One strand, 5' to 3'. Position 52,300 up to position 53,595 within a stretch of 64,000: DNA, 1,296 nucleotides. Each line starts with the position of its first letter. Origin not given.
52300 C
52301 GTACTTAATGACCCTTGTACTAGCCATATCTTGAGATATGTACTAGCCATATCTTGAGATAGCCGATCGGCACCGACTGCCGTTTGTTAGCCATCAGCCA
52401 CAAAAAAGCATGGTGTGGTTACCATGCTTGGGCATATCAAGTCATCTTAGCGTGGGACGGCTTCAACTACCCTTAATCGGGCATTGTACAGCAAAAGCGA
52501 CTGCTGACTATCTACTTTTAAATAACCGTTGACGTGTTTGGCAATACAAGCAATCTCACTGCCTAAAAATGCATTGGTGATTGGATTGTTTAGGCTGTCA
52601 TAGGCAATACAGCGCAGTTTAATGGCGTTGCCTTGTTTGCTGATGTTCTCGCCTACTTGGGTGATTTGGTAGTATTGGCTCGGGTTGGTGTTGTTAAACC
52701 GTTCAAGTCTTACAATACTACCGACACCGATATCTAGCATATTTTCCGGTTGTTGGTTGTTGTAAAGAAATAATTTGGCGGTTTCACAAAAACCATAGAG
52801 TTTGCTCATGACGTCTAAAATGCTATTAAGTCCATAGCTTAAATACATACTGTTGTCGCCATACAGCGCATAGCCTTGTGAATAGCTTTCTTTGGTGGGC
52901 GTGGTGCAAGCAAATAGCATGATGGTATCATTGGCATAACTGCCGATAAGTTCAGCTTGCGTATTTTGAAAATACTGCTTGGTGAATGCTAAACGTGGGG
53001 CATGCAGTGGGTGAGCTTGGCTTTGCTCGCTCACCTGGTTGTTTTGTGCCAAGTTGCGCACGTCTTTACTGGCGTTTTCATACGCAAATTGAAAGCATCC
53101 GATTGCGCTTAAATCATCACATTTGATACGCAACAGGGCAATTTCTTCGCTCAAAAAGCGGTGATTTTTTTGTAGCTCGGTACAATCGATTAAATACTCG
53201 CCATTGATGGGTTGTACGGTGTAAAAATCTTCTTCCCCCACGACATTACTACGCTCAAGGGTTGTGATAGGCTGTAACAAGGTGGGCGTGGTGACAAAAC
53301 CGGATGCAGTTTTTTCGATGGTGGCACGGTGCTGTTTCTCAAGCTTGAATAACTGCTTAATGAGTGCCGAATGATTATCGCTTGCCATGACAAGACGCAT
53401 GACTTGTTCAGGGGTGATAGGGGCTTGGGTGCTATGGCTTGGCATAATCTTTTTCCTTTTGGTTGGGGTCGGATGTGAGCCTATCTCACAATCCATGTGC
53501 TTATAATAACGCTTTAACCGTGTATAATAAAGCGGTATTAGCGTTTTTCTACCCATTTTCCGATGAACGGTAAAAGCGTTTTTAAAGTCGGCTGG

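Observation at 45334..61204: Six divergent paralogs of an uncharacterised protein family of about 330 aa, each with its own module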

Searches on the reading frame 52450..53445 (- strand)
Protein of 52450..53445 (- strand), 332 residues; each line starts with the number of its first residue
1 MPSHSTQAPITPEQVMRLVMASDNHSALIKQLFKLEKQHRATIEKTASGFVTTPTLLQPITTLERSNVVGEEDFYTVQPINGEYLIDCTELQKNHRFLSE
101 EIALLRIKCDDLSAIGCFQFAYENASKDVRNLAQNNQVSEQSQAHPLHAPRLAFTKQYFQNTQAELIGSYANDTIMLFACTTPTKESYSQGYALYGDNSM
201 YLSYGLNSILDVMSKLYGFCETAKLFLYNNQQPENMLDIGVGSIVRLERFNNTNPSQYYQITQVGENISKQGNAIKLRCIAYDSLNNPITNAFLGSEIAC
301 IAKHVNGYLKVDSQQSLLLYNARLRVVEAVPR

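Call 4: search_protein_families(library=pfam, proteins=[window:52450-53445:-], max_evalue=1)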
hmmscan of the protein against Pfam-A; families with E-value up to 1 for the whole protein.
window:52450-53445:- (332 aa): 0 families

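Call 12: search_protein_families(library=ncbifam, proteins=[window:52450-53445:-], max_evalue=1)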
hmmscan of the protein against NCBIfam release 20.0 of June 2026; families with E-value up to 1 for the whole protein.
window:52450-53445:- (332 aa): 0 families

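Call 13: search_protein_families(library=phrogs, proteins=[window:52450-53445:-], max_evalue=1)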
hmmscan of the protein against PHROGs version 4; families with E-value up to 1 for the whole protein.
window:52450-53445:- (332 aa): 2 families
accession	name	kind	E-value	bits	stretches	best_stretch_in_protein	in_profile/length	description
phrog_26882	-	unknown function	0.026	15.9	1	164-201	55-92/117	-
phrog_22234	-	unknown function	0.29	12.1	0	92-132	46-86/87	-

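Call 22: search_protein_families(library=padloc, proteins=[window:52450-53445:-], max_evalue=1)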
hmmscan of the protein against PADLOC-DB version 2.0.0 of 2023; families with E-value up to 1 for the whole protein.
window:52450-53445:- (332 aa): 0 families
